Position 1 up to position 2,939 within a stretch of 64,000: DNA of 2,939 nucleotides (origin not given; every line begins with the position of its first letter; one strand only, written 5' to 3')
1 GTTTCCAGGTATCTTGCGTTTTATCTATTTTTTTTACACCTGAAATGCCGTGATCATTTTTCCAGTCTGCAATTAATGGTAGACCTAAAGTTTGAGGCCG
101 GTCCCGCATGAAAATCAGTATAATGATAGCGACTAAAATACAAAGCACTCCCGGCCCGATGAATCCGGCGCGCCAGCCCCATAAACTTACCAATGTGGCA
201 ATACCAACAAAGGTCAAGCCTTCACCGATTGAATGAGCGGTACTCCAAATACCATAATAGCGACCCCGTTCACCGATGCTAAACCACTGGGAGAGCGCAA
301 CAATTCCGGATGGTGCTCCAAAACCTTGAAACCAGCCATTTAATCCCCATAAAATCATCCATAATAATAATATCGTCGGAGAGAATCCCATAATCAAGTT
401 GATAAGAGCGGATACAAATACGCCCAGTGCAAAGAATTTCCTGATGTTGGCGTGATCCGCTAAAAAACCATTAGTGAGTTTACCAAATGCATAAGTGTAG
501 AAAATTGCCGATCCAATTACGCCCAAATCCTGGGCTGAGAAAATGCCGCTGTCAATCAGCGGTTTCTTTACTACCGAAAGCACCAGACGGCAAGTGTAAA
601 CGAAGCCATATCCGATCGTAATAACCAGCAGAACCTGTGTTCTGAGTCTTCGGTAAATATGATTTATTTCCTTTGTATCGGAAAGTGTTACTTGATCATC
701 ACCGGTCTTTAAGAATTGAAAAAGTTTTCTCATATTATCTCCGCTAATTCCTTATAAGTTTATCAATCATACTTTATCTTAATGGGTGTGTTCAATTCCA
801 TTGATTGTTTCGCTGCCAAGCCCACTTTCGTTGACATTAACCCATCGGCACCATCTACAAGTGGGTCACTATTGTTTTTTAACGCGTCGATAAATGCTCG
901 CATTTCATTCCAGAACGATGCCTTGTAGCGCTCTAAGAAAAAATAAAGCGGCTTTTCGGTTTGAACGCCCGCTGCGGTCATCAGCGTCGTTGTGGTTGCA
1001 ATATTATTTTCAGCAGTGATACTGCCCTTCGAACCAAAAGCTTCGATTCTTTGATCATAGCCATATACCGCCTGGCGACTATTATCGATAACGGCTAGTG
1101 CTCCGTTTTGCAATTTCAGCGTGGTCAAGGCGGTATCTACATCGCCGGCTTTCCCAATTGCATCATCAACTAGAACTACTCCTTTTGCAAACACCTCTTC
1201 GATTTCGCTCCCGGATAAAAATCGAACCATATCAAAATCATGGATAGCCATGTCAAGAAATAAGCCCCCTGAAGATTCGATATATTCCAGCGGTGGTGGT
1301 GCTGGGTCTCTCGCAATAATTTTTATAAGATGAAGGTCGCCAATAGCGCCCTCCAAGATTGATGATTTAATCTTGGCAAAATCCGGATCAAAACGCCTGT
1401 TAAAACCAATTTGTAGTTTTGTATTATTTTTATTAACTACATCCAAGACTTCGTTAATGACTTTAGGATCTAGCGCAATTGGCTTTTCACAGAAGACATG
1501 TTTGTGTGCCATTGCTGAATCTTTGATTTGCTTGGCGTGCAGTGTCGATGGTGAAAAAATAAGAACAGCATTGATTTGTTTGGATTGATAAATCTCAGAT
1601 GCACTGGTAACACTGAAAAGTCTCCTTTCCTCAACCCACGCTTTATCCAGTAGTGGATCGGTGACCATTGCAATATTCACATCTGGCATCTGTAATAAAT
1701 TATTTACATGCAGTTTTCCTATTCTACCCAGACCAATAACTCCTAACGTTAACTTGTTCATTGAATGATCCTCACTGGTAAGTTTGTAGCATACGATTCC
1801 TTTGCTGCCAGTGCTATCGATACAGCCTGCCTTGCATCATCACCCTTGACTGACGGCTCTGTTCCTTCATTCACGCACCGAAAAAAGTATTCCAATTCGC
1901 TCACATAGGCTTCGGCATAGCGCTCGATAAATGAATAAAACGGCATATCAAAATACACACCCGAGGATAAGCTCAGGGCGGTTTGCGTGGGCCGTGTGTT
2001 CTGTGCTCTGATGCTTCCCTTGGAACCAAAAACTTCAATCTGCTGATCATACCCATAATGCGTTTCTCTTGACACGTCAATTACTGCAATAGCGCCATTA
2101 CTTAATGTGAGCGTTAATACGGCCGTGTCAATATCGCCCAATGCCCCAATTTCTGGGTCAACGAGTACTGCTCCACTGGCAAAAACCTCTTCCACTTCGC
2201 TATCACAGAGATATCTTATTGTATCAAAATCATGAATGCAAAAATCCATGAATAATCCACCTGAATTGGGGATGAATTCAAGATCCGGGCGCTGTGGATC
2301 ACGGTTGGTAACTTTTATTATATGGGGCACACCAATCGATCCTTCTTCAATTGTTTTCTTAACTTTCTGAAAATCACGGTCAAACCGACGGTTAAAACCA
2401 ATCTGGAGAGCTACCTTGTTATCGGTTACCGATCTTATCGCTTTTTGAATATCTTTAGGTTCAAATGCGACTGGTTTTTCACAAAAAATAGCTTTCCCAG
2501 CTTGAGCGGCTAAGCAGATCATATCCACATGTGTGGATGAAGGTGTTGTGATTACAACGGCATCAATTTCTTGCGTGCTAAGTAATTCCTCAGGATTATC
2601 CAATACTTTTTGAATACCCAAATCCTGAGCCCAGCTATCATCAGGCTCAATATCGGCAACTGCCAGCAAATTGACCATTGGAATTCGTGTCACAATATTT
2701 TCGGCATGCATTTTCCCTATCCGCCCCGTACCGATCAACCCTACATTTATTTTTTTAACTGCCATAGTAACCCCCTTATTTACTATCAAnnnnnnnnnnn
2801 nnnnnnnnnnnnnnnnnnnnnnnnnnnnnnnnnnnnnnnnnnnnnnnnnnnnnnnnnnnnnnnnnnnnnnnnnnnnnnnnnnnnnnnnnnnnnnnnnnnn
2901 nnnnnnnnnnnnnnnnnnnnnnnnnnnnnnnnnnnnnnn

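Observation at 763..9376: Gene content matches a non-canonical (IolG-IolM-IolN-IolO type) inositol pathway rather than the IolCDEBJ route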

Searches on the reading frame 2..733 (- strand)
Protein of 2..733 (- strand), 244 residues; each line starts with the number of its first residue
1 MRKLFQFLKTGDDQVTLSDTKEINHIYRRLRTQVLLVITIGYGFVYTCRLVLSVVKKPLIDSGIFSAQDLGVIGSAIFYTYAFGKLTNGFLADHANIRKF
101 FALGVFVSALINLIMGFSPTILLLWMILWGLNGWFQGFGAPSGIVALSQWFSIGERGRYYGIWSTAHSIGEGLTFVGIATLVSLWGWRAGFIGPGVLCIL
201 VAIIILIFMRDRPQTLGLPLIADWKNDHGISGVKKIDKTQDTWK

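Call 7: search_protein_families(library=ncbifam, proteins=[window:2-733:-], max_evalue=0.00001)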
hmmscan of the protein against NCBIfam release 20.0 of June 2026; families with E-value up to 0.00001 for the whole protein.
window:2-733:- (244 aa): 9 families
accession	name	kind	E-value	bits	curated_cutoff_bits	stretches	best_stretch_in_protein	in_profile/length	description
NF008661.1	PRK11663.1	subfamily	1.7e-53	182.2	564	1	5-228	2-224/439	MFS transporter family glucose-6-phosphate receptor UhpC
TIGR00712.1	glpT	equivalog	7.5e-47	160.4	632.55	1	19-237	15-236/440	glycerol-3-phosphate transporter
TIGR00881.1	2A0104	subfamily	1.4e-46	159.2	407.75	1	39-233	1-191/379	phosphoglycerate transporter protein PgtP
NF008433.0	PRK11273.1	equivalog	6.4e-42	144.2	748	1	8-229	5-228/452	glycerol-3-phosphate transporter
NF047787.1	PhglyTportPgtP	equivalog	1.3e-35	123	750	1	5-233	2-232/451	phosphoglycerate transporter PgtP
NF007107.1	PRK09556.1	equivalog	3.6e-29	102.1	497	1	30-219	27-223/469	hexose-6-phosphate:phosphate antiporter UhpT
TIGR00893.1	2A0114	subfamily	6.7e-15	54.9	395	1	65-215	26-175/399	D-galactonate transporter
TIGR00894.1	2A0114euk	subfamily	5.2e-11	41.7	626.45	1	66-215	74-225/465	Na(+)-dependent inorganic phosphate cotransporter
NF049980.1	SfMCT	equivalog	4e-06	25.8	320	1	36-216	9-184/378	L-lactate MFS transporter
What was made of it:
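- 2..733 (-): N-terminal 244 aa of an MFS transporter of the organophosphate:phosphate antiporter type (UhpC/GlpT/PgtP-like). It is the last visible gene of the operon and is cut by the window edge. NCBIfam best hits are UhpC 182 bits, GlpT 160 and PgtP 159, all below cut-off because the protein is partial (call 7).
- On Organophosphate:phosphate antiporter (OPA) family of MFS: The best hits are UhpC 182, GlpT 160 and PgtP 159 bits, all below cut-off (call 7).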

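Call 8: search_protein_families(library=pfam, proteins=[window:2-733:-], max_evalue=0.00001)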
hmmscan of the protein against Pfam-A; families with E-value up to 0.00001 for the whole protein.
window:2-733:- (244 aa): 1 family
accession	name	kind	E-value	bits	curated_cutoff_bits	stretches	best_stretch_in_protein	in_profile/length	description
PF07690.21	MFS_1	-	1e-25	90.9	33.4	1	39-215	2-179/347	Major Facilitator Superfamily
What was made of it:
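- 2..733 (-): Pfam MFS_1 (call 8).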

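Call 56: find_related_loci(query=window:2-733:-, collection=metagenome_contigs, flank=6000)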
Query window:2-733:- (244 aa) in metagenome_contigs; peptide patterns used: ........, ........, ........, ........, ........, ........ (x = any residue, [..] = any of these).
600 stretches matched a pattern (row limit reached: there are more); 547 encode a relative of the query (tblastn E <= 1e-3); the best 80 are kept; 80 distinct loci.
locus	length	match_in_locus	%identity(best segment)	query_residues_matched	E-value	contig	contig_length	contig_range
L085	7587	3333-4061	67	1-244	4e-111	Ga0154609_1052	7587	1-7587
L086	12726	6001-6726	68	3-244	1e-109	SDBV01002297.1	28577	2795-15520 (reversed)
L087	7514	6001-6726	65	1-243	1e-108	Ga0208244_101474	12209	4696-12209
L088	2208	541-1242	69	5-239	4e-114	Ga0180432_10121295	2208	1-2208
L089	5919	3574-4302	62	1-244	3e-107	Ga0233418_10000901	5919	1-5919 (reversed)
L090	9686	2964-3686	69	1-242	4e-107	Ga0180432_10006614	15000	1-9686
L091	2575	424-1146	64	3-244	3e-111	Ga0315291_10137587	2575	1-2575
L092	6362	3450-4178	64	1-244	5e-107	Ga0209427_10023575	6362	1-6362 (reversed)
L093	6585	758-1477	67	3-243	6e-107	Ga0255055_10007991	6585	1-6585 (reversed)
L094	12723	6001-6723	66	1-244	3e-106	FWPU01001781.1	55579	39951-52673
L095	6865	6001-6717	65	5-244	5e-106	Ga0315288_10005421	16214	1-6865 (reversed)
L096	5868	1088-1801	65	6-244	9e-106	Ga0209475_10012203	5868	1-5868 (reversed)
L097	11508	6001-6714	65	1-244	8e-106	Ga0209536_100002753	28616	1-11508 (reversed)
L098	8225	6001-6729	62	1-244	7e-106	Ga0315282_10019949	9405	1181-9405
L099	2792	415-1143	62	1-244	3e-109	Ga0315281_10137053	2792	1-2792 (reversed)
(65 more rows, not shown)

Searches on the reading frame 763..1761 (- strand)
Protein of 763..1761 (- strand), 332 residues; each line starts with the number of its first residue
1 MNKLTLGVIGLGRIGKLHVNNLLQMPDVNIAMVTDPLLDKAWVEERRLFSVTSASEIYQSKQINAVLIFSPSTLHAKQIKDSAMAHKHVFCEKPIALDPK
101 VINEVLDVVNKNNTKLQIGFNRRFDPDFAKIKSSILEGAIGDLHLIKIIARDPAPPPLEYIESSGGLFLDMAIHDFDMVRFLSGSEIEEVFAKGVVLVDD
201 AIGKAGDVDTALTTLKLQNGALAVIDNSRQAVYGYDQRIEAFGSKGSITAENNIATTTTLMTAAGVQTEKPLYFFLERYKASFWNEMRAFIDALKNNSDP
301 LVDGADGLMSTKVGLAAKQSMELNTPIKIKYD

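Call 3: search_protein_families(library=pfam, proteins=[window:763-1761:-])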
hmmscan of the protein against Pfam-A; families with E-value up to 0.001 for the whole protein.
window:763-1761:- (332 aa): 3 families
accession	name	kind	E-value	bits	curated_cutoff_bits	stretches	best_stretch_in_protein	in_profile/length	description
PF22725.1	GFO_IDH_MocA_C3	-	1.3e-27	96.7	27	1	128-248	1-123/124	GFO/IDH/MocA C-terminal domain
PF02894.22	GFO_IDH_MocA_C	-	5.4e-24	85.7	22.9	1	132-329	1-218/218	Oxidoreductase family, C-terminal alpha/beta domain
PF01408.29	GFO_IDH_MocA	-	1.8e-20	74.2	24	1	6-120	3-120/120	Oxidoreductase family, NAD-binding Rossmann fold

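Call 4: search_protein_families(library=ncbifam, proteins=[window:763-1761:-])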
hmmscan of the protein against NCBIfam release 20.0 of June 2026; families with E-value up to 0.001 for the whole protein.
window:763-1761:- (332 aa): 9 families
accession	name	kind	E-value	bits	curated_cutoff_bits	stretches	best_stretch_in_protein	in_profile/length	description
TIGR04380.1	myo_inos_iolG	equivalog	6.2e-125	416.4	355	1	4-327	2-329/330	inositol 2-dehydrogenase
NF040723.1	UDP-GlcNAcDh_Arch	equivalog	1.3e-34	120.1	450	1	5-321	2-301/302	UDP-N-acetylglucosamine 3-dehydrogenase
NF052679.1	InsChiInosDhIolG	equivalog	2.6e-27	95.7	540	1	4-300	3-297/343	bifunctional inositol 2-dehydrogenase/D-chiro-inositol 1-dehydrogenase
NF058563.1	BT_2159_fam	equivalog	1.1e-18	67.4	650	1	6-198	3-198/350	disaccharide 3-dehydrogenase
NF052479.1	LevoglcsnDh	equivalog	1.1e-17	63.9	650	1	51-253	62-268/386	levoglucosan dehydrogenase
NF041392.1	XylDh_Gfo6_Halo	equivalog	4.7e-15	55.2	350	1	60-327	80-348/350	D-xylose 1-dehydrogenase Gfo6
NF008607.0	PRK11579.1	subfamily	7.2e-12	45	330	1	2-146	3-148/346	oxidoreductase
NF058561.1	BT_2158_fam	equivalog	4.8e-06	25.4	750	1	6-150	43-184/487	glycoside 3-dehydrogenase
NF007574.0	PRK10206.1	equivalog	0.00033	19.8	352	1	53-146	56-149/345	oxidoreductase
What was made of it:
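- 763..1761 (-): IolG-type inositol 2-dehydrogenase, copy 1 (332 aa). TIGR04380 416 bits, cut-off 355 (call 4).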

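Call 22: find_encoding_contigs(protein=window:763-1761:-, flank=10000, max_places=4)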
Protein window:763-1761:- (332 aa): no gene with exactly this product is on record in the collection.

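Call 34: search_solved_structures(query=window:763-1761:-, max_evalue=1e-25)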
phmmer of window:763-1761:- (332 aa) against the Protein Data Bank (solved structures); distinct sequences matched with E-value up to 1e-25: 6.
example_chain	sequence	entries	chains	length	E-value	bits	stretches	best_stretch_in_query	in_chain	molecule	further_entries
3ezy_A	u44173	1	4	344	3.2e-95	321.9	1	4-329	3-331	Dehydrogenase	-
4hkt_A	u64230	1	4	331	6.3e-73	248.7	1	5-322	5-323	Inositol 2-dehydrogenase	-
3euw_A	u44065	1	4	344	6.6e-62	212.5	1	4-322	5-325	Myo-inositol dehydrogenase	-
4mkx_A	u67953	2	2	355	4.5e-55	190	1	4-328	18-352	Inositol dehydrogenase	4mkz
4n54_A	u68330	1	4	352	4.8e-55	190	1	4-328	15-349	Inositol dehydrogenase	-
3cea_A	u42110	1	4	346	2.8e-34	121.8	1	4-327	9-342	Myo-inositol 2-dehydrogenase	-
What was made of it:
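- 763..1761 (-): Best solved-structure hit is T. maritima TM0414 (3ezy), 322 bits (call 34).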

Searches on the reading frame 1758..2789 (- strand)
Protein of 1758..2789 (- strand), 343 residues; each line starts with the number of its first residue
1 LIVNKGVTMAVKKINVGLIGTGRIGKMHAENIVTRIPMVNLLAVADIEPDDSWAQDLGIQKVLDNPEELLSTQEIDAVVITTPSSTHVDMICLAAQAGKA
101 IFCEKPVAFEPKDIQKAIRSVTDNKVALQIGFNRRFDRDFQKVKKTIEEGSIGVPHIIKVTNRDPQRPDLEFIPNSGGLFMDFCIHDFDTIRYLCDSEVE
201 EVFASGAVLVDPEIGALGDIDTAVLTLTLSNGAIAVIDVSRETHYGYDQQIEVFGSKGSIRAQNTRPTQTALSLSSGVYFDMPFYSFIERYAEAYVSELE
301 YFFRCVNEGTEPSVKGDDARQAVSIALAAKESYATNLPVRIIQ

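Call 3: search_protein_families(library=pfam, proteins=[window:1758-2789:-])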
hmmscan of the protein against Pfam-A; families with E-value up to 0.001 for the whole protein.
window:1758-2789:- (343 aa): 3 families
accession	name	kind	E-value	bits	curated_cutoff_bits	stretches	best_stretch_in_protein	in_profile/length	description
PF22725.1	GFO_IDH_MocA_C3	-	2.8e-28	98.8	27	1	140-261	1-124/124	GFO/IDH/MocA C-terminal domain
PF02894.22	GFO_IDH_MocA_C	-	1.4e-26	94.1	22.9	1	144-340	1-217/218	Oxidoreductase family, C-terminal alpha/beta domain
PF01408.29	GFO_IDH_MocA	-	6.9e-25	88.5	24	1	14-132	1-120/120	Oxidoreductase family, NAD-binding Rossmann fold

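Call 4: search_protein_families(library=ncbifam, proteins=[window:1758-2789:-])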
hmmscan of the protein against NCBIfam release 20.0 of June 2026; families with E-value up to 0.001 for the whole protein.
window:1758-2789:- (343 aa): 10 families
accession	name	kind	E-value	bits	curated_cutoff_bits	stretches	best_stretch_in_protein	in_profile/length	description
TIGR04380.1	myo_inos_iolG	equivalog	6.8e-127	422.9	355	1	13-339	1-329/330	inositol 2-dehydrogenase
NF052679.1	InsChiInosDhIolG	equivalog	8.6e-39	133.5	540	1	14-313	3-298/343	bifunctional inositol 2-dehydrogenase/D-chiro-inositol 1-dehydrogenase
NF040723.1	UDP-GlcNAcDh_Arch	equivalog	9.8e-37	127.1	450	1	14-333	1-301/302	UDP-N-acetylglucosamine 3-dehydrogenase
NF052479.1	LevoglcsnDh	equivalog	1.1e-22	80.3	650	1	12-195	2-202/386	levoglucosan dehydrogenase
NF041392.1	XylDh_Gfo6_Halo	equivalog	9e-22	77.3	350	1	71-336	79-345/350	D-xylose 1-dehydrogenase Gfo6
NF008607.0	PRK11579.1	subfamily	1.8e-17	63.4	330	1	12-154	3-144/346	oxidoreductase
NF058563.1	BT_2159_fam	equivalog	3.4e-15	55.9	650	1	14-209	1-197/350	disaccharide 3-dehydrogenase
NF007574.0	PRK10206.1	equivalog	3.2e-10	39.6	352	1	62-192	53-184/345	oxidoreductase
NF058561.1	BT_2158_fam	equivalog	4.5e-10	38.7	750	1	6-163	28-186/487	glycoside 3-dehydrogenase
NF003995.0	PRK05472.2-4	subfamily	0.00098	18.7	126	0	12-91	82-162/213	redox-sensing transcriptional repressor Rex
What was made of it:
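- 1758..2789 (-): IolG-type inositol 2-dehydrogenase, copy 2 (343 aa, TTG start). TIGR04380 423 bits, cut-off 355 (call 4).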

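Call 35: search_solved_structures(query=window:1758-2789:-, max_evalue=1e-25)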
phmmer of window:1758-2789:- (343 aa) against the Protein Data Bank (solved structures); distinct sequences matched with E-value up to 1e-25: 13.
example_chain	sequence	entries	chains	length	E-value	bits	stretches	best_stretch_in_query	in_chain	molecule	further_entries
3ezy_A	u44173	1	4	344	1.4e-90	307.2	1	14-339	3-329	Dehydrogenase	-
4hkt_A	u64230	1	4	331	8.4e-75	255.3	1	14-337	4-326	Inositol 2-dehydrogenase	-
3euw_A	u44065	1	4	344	4e-55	190.7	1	14-338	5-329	Myo-inositol dehydrogenase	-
4mkx_A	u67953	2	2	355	6.2e-53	183.5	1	8-340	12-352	Inositol dehydrogenase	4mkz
4n54_A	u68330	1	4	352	2.4e-52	181.6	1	12-340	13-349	Inositol dehydrogenase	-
3cea_A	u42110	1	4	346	1.2e-44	156.2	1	10-332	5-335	Myo-inositol 2-dehydrogenase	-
4mie_A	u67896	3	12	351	1.6e-28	103.2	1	14-316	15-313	Inositol 2-dehydrogenase/D-chiro-inositol 3-dehydrogenase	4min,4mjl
4mio_A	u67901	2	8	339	1.9e-28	103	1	14-316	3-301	Inositol 2-dehydrogenase/D-chiro-inositol 3-dehydrogenase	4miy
3ec7_A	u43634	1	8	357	5e-28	101.6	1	14-314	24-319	Putative Dehydrogenase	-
3mz0_A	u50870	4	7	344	1.5e-27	100.1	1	14-311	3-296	Inositol 2-dehydrogenase/D-chiro-inositol 3-dehydrogenase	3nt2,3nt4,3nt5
4l8v_A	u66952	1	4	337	3.4e-27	98.9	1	14-311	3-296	Inositol 2-dehydrogenase/D-chiro-inositol 3-dehydrogenase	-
4l9r_A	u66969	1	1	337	3.4e-27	98.9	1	14-311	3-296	Inositol 2-dehydrogenase/D-chiro-inositol 3-dehydrogenase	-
3nto_A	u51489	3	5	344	1.4e-26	96.8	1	14-311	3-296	Inositol 2-dehydrogenase/D-chiro-inositol 3-dehydrogenase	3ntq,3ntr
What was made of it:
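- On Thermotoga-type IolG-IolM-IolN-IolO inositol pathway: TM0414 is the best PDB hit for both (calls 34, 35).
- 1758..2789 (-): Best solved-structure hit is TM0414 (3ezy), 307 bits (call 35).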
